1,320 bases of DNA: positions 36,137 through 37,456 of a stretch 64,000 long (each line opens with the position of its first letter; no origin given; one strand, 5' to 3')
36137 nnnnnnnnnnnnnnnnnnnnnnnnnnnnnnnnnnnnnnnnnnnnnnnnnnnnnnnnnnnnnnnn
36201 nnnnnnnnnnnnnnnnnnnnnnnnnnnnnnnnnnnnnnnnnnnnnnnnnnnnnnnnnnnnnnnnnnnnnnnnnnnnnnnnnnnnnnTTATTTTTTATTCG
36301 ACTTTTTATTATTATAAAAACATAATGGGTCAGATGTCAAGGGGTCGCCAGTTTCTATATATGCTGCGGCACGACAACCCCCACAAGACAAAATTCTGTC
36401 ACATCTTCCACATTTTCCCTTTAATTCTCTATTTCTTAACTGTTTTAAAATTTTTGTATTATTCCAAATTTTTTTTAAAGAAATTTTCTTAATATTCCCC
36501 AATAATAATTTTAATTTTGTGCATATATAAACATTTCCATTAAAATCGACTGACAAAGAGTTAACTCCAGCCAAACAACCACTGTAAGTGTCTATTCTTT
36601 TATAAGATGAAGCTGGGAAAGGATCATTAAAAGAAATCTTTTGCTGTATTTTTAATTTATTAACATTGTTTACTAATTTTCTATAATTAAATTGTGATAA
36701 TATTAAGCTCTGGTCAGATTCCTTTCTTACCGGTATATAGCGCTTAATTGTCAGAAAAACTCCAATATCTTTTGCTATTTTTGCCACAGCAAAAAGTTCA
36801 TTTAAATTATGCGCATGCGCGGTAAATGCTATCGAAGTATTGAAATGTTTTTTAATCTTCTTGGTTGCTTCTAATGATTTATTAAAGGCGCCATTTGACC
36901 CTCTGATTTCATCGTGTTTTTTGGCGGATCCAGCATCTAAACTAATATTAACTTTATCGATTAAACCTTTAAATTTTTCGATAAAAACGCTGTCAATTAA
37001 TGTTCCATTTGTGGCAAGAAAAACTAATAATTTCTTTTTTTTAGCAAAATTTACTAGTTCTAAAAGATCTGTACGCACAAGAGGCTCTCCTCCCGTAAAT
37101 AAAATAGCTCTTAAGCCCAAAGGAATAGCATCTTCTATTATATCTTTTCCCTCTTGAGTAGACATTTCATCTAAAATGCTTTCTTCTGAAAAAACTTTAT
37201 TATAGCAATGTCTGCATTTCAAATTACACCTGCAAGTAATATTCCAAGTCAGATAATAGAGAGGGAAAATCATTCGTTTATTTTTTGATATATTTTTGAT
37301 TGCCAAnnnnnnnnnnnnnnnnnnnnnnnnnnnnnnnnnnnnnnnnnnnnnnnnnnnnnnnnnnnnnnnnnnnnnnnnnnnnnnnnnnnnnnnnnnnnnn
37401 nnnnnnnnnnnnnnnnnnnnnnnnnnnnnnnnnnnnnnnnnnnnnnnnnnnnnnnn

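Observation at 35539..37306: Radical SAM/SPASM enzyme, a 20-codon acidic Cys-containing ORF and a C39-like peptidase: candidate RiPP-type locus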

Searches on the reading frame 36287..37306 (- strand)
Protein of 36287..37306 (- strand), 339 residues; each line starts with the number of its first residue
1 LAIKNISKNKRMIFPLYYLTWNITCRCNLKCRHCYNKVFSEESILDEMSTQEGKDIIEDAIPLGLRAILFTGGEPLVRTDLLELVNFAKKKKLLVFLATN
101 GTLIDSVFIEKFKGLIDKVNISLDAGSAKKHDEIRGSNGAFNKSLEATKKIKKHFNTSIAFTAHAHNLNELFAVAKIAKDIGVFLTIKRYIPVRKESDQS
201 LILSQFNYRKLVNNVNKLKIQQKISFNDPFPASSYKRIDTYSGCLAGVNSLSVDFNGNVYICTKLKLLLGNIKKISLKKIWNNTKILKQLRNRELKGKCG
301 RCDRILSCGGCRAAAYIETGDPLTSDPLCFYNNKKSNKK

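Call 3: search_protein_families(library=pfam, proteins=[window:36287-37306:-], max_evalue=0.01)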
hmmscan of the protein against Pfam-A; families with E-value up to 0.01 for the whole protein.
window:36287-37306:- (339 aa): 3 families
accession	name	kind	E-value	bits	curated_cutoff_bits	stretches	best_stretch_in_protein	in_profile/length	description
PF04055.27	Radical_SAM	-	1.3e-25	90.9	29.5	1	22-159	2-147/166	Radical SAM superfamily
PF13353.11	Fer4_12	-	1.3e-10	42.1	22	1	27-129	15-119/137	4Fe-4S single cluster domain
PF13186.11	SPASM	-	1.9e-10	41.3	21.5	1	244-303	1-67/67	Iron-sulfur cluster-binding domain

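Call 4: search_protein_families(library=ncbifam, proteins=[window:36287-37306:-], max_evalue=0.01)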
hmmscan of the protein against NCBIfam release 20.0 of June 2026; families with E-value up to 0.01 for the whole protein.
window:36287-37306:- (339 aa): 86 families (the best 25 are shown)
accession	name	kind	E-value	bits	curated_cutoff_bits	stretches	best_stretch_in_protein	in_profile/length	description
TIGR04545.1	rSAM_ahbD_hemeb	equivalog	3e-62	211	500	2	19-226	2-212/339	heme b synthase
TIGR04055.1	rSAM_NirJ2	equivalog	2.6e-61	207.9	500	1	19-333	2-326/326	putative heme d1 biosynthesis radical SAM protein NirJ2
TIGR04053.2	TIGR04053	equivalog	5.2e-53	180.6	395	2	19-185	10-180/366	TIGR04053 family radical SAM/SPASM domain-containing protein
TIGR04051.1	rSAM_NirJ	equivalog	1.1e-45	156.2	515.45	2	20-183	5-168/354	heme d1 biosynthesis radical SAM protein NirJ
NF050035.1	rSAM_WgK_link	exception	1.2e-45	156.1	650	2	21-224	13-218/367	radical SAM/SPASM peptide maturase WgkB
TIGR04054.1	rSAM_NirJ1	equivalog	4.1e-45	154.1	650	2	20-179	39-198/387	putative heme d1 biosynthesis radical SAM protein NirJ1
TIGR04347.1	pseudo_SAM_Halo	equivalog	6.8e-43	147.4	525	2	19-183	40-204/390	TIGR04347 family pseudo-SAM/SPASM protein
TIGR04546.1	rSAM_ahbC_deAc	equivalog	4.6e-41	140.9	650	2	19-181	41-203/390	12,18-didecarboxysiroheme deacetylase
TIGR03962.1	mycofact_rSAM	equivalog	3.6e-39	134.9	265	1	18-334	13-336/339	mycofactocin radical SAM maturase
TIGR04303.1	GeoRSP_rSAM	equivalog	5.4e-39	134.6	400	1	19-330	7-325/325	GeoRSP system radical SAM/SPASM protein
NF045574.1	sacti_mat_StsB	exception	4.1e-37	128.1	625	1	16-321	95-405/466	StsB family radical SAM/SPASM domain sactipeptide maturase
TIGR02109.1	PQQ_syn_pqqE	equivalog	3.8e-34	118.2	381.35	1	19-333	9-334/358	pyrroloquinoline quinone biosynthesis protein PqqE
TIGR04251.1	SCM_rSAM_ScmF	equivalog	1.3e-30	107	400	1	14-325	1-335/353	SynChlorMet cassette radical SAM/SPASM protein ScmF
TIGR04317.1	W_rSAM_matur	equivalog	1e-29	103.8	380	1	19-265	6-258/349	tungsten cofactor oxidoreductase radical SAM maturase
TIGR04340.1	rSAM_ACGX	hypoth_equivalog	1.2e-29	103.7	400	1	18-330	4-338/341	radical SAM/SPASM domain protein, ACGX system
NF047865.1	rSAM_PapB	equivalog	1.1e-24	87.3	340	1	19-322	5-327/330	PapB family radical SAM/SPASM ranthipeptide maturase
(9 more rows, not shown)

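Call 5: find_homologous_proteins(query=window:36287-37270:-)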
Query window:36287-37270:- (327 aa): 6112 proteins with E <= 0.001 among 8000 candidates; the best 120 are listed.
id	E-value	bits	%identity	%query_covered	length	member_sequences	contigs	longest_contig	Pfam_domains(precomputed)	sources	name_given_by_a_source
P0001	2.6e-215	732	100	100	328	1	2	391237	PF13186.12,PF04055.28,PF13353.12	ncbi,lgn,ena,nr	ncbi:radical SAM protein [Candidatus Parcubacteria bacterium]|nr:radical SAM protein [Candidatus Par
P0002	1.6e-148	512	71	98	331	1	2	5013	PF13186.12,PF04055.28,PF13353.12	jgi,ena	-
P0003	7.6e-146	504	70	98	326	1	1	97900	PF13186.12,PF04055.28,PF13353.12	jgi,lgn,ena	-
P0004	5.3e-144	498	68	99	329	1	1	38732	PF13186.12,PF04055.28,PF13353.12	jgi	-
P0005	2.0e-142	492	67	98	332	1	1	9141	PF13186.12,PF04055.28,PF13353.12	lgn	-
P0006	2.1e-142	492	68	98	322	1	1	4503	PF13186.12,PF04055.28,PF13353.12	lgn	-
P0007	3.3e-140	485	69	97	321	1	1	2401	PF13186.12,PF04055.28,PF13353.12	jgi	jgi:radical SAM protein with 4Fe4S-binding SPASM domain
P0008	1.7e-134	466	65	98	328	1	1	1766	PF13186.12,PF04055.28,PF13353.12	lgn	-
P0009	3.3e-133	462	62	99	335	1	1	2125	PF13186.12,PF04055.28,PF13353.12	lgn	-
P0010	8.5e-125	435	61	98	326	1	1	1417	PF13186.12,PF04055.28,PF13353.12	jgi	-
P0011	3.3e-123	429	60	97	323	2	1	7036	PF13186.12,PF04055.28,PF13353.12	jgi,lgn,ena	-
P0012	9.3e-123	428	59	97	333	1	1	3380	PF13186.12,PF04055.28,PF13353.12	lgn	-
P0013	4.9e-121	422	59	98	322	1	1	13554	PF13186.12,PF04055.28,PF13353.12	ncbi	ncbi:MAG: radical SAM protein [Candidatus Nealsonbacteria bacterium]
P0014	6.6e-121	422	61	97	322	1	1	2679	PF13186.12,PF04055.28,PF13353.12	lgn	-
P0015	6.1e-115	402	59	97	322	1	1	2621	PF13186.12,PF04055.28,PF13353.12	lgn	-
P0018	2.7e-114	400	57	97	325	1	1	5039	PF13186.12,PF04055.28,PF13353.12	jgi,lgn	-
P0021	4.6e-84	301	45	98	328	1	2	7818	PF13186.12,PF04055.28,PF13353.12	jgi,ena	-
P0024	1.2e-74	270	43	97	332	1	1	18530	PF13186.12,PF04055.28,PF13353.12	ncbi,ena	-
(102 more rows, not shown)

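Call 8: find_related_loci(query=A1, collection=genome_contigs, flank=5000)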
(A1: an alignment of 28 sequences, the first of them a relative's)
Query A1 (328 aa) in genome_contigs; peptide patterns used: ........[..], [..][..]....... (x = any residue, [..] = any of these).
138 stretches matched a pattern; 69 encode a relative of the query (tblastn E <= 1e-3); 69 distinct loci.
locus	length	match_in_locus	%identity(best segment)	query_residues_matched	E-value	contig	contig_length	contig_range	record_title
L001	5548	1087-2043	46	1-318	1e-84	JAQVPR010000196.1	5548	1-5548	MAG: Candidatus Cloacimonadota bacterium isolate STF1_208 NODE_57387_length_5548_cov_2.381295_Sandtown_F1, whole genome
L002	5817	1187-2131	45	1-318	6e-76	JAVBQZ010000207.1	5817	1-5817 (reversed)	MAG: Bdellovibrionota bacterium isolate EPI_MAG_00180 c_000003802087, whole genome shotgun sequence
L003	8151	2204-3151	43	5-320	9e-72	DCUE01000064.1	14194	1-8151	MAG TPA_asm: Candidatus Dojkabacteria bacterium UBA2222 UBA2222_contig_30168, whole genome shotgun sequence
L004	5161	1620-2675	32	3-328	2e-54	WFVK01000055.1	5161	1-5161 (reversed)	MAG: Nitrospirae bacterium isolate S140_38 k151_174790, whole genome shotgun sequence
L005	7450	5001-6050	33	1-324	1e-53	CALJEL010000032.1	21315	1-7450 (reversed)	MAG: uncultured bacterium isolate S1_Bin_METABAT__318_1 genome assembly, contig: c_000000481103, whole genome shotgun se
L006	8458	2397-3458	31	1-328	8e-52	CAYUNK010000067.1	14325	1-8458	MAG TPA_asm: uncultured Nitrospiraceae bacterium isolate SRP257756_co1_123 genome assembly, contig: NODE_3713_length_143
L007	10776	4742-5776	34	7-325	4e-51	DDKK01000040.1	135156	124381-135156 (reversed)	MAG TPA_asm: Nitrospiraceae bacterium UBA2600 UBA2600_contig_1776, whole genome shotgun sequence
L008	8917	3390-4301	40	4-317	1e-60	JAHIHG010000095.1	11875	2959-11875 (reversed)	MAG: Nanoarchaeota archaeon isolate KR11_N3.mb.40 KR11_N3.mb.40_k141_256960, whole genome shotgun sequence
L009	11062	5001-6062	33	1-328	6e-50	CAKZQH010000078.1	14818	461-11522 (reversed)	MAG TPA_asm: uncultured Nitrospiraceae bacterium isolate SRR5214706_bin.113_CONCOCT_v1.1_MAG genome assembly, contig: ER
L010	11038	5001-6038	34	1-320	5e-50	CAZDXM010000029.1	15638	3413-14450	MAG TPA_asm: uncultured Thermodesulfovibrio sp. isolate SRP231805_co4_16 genome assembly, contig: k141_424520, whole gen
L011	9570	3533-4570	33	1-320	4e-50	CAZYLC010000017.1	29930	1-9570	MAG TPA_asm: uncultured Thermodesulfovibrio sp. isolate binchicken_co40_40 genome assembly, contig: NODE_1043_length_299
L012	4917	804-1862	32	1-327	4e-50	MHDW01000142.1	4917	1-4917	MAG: Nitrospirae bacterium GWC2_42_7 gwc2_scaffold_30222, whole genome shotgun sequence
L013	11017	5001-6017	32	1-322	2e-49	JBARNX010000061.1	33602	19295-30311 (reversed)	MAG: Minisyncoccales bacterium isolate MFD12107_ilm_asm_bin15 k127_88882, whole genome shotgun sequence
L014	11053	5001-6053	32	1-325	4e-49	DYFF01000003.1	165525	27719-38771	MAG TPA_asm: Thermodesulfovibrio sp. isolate Tomsk_34_156 Tomsk_k141_14356, whole genome shotgun sequence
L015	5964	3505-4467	33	6-319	3e-48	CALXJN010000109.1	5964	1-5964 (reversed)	MAG: uncultured Clostridia bacterium isolate E08__bin232 genome assembly, contig: E08__k127_4225237, whole genome shotgu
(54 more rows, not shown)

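Call 10: find_related_loci(query=A2, collection=metagenome_contigs, flank=4000)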
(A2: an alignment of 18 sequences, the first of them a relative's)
Query A2 (328 aa) in metagenome_contigs; peptide patterns used: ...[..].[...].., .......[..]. (x = any residue, [..] = any of these).
600 stretches matched a pattern (row limit reached: there are more); 545 encode a relative of the query (tblastn E <= 1e-3); the best 80 are kept; 80 distinct loci.
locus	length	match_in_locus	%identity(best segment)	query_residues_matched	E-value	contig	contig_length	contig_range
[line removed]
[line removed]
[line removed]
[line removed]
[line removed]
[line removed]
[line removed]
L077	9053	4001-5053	33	2-318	2e-54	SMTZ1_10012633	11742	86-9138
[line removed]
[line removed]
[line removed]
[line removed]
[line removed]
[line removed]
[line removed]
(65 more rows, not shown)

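Call 11: find_encoding_contigs(protein=P0003, flank=5000, max_places=2)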
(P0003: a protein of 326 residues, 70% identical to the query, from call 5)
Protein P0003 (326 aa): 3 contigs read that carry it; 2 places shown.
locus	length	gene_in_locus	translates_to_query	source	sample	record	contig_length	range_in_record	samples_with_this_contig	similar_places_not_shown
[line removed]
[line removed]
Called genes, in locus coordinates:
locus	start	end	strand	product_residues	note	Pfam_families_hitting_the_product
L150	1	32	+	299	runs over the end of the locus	PF00188:CAP, PF05008:V-SNARE (faint)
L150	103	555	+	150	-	-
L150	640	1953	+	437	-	PF01225:Mur_ligase, PF08245:Mur_ligase_M, PF02875:Mur_ligase_C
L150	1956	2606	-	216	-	PF01978:TrmB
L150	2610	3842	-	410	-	PF00579:tRNA-synt_1b, PF22421:SYY_C-terminal, PF01479:S4 (weak)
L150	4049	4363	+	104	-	-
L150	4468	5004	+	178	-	PF13302:Acetyltransf_3, PF13420:Acetyltransf_4, PF13673:Acetyltransf_10, PF00583:Acetyltransf_1, PF13508:Acetyltransf_7, PF08445:FR47 (weak)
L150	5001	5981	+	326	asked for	PF04055:Radical_SAM, PF13353:Fer4_12, PF13186:SPASM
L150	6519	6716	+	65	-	-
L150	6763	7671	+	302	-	PF02540:NAD_synthase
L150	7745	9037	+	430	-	PF00512:HisKA, PF02518:HATPase_c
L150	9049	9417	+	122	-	PF00072:Response_reg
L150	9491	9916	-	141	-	-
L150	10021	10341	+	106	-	-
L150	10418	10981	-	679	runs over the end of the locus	PF00930:DPPIV_N (faint), PF26550:Tricorn_2nd (weak), PF07676:PD40, PF26549:Tricorn_N, PF06101:Vps62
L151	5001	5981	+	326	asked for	PF04055:Radical_SAM, PF13353:Fer4_12, PF13186:SPASM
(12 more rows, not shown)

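Call 12: find_encoding_contigs(protein=P0004, flank=5000, max_places=2)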
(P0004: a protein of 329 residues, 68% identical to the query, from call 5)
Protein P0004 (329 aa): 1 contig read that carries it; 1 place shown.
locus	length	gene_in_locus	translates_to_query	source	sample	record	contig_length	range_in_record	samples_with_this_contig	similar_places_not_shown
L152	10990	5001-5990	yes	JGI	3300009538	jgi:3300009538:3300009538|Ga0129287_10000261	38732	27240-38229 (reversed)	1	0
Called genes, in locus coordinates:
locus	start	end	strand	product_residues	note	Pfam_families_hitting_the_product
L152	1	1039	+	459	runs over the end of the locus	-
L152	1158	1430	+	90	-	PF00313:CSD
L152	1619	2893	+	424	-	PF13590:DUF4136, PF00595:PDZ (weak), PF17820:PDZ_6 (weak)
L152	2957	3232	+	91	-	PF03477:ATP-cone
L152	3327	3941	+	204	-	-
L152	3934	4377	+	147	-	-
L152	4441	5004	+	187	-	PF13420:Acetyltransf_4, PF13302:Acetyltransf_3 (weak), PF00583:Acetyltransf_1, PF13673:Acetyltransf_10, PF13508:Acetyltransf_7, PF08445:FR47 (weak)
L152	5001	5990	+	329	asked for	PF13353:Fer4_12, PF04055:Radical_SAM, PF13186:SPASM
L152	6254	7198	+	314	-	-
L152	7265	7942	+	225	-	-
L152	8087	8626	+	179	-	PF03073:TspO_MBR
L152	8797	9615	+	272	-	PF01555:N6_N4_Mtase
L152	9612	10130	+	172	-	-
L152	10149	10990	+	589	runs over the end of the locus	PF03235:GmrSD_N, PF07510:GmrSD_C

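Call 13: find_encoding_contigs(protein=P0005, flank=5000, max_places=2)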
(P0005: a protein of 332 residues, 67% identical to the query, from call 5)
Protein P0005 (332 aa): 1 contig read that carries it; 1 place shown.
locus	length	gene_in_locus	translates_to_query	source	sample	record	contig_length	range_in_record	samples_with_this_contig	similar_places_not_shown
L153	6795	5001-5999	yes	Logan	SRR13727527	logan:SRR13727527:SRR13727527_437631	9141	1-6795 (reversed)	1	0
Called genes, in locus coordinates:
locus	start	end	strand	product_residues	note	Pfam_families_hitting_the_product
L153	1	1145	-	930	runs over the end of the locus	-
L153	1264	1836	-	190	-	-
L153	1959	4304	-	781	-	PF25788:Ig_Rha78A_N (faint)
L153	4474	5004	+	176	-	PF13302:Acetyltransf_3, PF13420:Acetyltransf_4, PF13673:Acetyltransf_10, PF00583:Acetyltransf_1, PF13508:Acetyltransf_7, PF08445:FR47 (weak)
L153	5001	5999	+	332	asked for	PF13353:Fer4_12, PF04055:Radical_SAM, PF13186:SPASM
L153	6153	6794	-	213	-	?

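Call 14: find_encoding_contigs(protein=P0013, flank=5000, max_places=1)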
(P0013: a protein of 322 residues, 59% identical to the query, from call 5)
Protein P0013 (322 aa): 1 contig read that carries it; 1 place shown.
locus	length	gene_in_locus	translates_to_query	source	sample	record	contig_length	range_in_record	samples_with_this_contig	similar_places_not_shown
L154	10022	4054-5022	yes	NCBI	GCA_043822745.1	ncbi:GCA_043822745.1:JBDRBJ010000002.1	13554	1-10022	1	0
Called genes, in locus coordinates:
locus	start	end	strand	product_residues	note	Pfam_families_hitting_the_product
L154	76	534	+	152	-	PF03449:GreA_GreB_N, PF01272:GreA_GreB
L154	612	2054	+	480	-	PF01336:tRNA_anti-codon, PF00152:tRNA-synt_2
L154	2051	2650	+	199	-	PF01725:Ham1p_like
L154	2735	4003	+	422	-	PF02403:Seryl_tRNA_N, PF00587:tRNA-synt_2b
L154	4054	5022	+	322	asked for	PF04055:Radical_SAM, PF13353:Fer4_12, PF13186:SPASM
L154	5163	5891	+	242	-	PF00561:Abhydrolase_1, PF12146:Hydrolase_4, PF12697:Abhydrolase_6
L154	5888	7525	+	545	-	PF08245:Mur_ligase_M, PF02875:Mur_ligase_C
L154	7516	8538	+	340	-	PF02388:FemAB, PF13480:Acetyltransf_6, PF02388:FemAB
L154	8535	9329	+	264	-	-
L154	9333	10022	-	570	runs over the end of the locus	PF13231:PMT_2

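Call 15: find_encoding_contigs(protein=P0011, flank=5000, max_places=1)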
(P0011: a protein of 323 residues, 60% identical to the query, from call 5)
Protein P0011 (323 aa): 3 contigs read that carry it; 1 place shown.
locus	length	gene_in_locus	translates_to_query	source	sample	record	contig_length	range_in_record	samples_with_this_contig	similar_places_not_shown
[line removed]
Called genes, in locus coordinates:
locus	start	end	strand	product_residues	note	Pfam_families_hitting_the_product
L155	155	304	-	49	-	-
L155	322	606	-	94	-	PF05168:HEPN (weak)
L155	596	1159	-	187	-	PF01909:NTP_transf_2, PF18765:Polbeta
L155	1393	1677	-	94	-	PF13560:HTH_31 (weak), PF12844:HTH_19, PF13443:HTH_26 (weak), PF01381:HTH_3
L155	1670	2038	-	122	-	PF05973:Gp49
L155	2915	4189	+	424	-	PF02403:Seryl_tRNA_N, PF00587:tRNA-synt_2b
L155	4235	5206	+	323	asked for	PF13353:Fer4_12, PF04055:Radical_SAM, PF13186:SPASM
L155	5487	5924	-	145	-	PF00293:NUDIX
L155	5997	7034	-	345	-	?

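Call 16: find_encoding_contigs(protein=P0002, flank=5000, max_places=1)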
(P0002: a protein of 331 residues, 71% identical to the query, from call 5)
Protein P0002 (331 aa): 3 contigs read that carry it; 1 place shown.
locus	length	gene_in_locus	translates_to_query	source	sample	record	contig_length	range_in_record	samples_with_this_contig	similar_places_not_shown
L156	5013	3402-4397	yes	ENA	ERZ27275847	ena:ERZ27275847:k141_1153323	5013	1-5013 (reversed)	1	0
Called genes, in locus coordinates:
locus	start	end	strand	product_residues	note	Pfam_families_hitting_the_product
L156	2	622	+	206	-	?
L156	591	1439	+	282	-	PF01555:N6_N4_Mtase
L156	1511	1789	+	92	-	-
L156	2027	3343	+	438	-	PF02403:Seryl_tRNA_N, PF00587:tRNA-synt_2b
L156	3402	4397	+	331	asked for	PF04055:Radical_SAM, PF13353:Fer4_12, PF13186:SPASM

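Call 17: find_encoding_contigs(protein=P0018, flank=5000, max_places=1)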
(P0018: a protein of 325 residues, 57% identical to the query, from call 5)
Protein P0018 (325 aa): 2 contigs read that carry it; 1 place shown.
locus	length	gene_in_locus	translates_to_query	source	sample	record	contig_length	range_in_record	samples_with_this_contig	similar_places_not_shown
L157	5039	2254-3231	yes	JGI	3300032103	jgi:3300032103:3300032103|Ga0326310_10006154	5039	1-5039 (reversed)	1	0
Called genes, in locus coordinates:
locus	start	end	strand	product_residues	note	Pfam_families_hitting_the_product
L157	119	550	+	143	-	PF00293:NUDIX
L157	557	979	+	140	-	PF01467:CTP_transf_like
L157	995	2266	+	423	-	PF02403:Seryl_tRNA_N, PF00587:tRNA-synt_2b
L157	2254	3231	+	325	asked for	PF13353:Fer4_12, PF04055:Radical_SAM, PF13186:SPASM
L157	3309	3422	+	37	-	-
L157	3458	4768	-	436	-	PF08241:Methyltransf_11, PF13649:Methyltransf_25 (weak), PF13847:Methyltransf_31 (weak), PF00515:TPR_1 (faint), PF07719:TPR_2 (faint)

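Call 27: find_encoding_contigs(protein=P0006, flank=3000, max_places=1)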
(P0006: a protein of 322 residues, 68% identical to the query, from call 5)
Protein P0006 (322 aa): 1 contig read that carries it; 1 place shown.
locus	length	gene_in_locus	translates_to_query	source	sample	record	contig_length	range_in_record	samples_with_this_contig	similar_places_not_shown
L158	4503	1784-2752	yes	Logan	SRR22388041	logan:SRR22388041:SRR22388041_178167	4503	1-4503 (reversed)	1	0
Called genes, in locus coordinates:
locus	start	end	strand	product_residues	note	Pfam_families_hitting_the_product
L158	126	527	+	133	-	PF01467:CTP_transf_like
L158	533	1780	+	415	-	PF02403:Seryl_tRNA_N, PF00587:tRNA-synt_2b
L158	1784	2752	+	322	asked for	PF04055:Radical_SAM, PF13353:Fer4_12, PF13186:SPASM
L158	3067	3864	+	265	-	PF07224:Chlorophyllase (weak), PF01738:DLH (faint), PF00561:Abhydrolase_1, PF12146:Hydrolase_4, PF12695:Abhydrolase_5 (faint), PF12697:Abhydrolase_6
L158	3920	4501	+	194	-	?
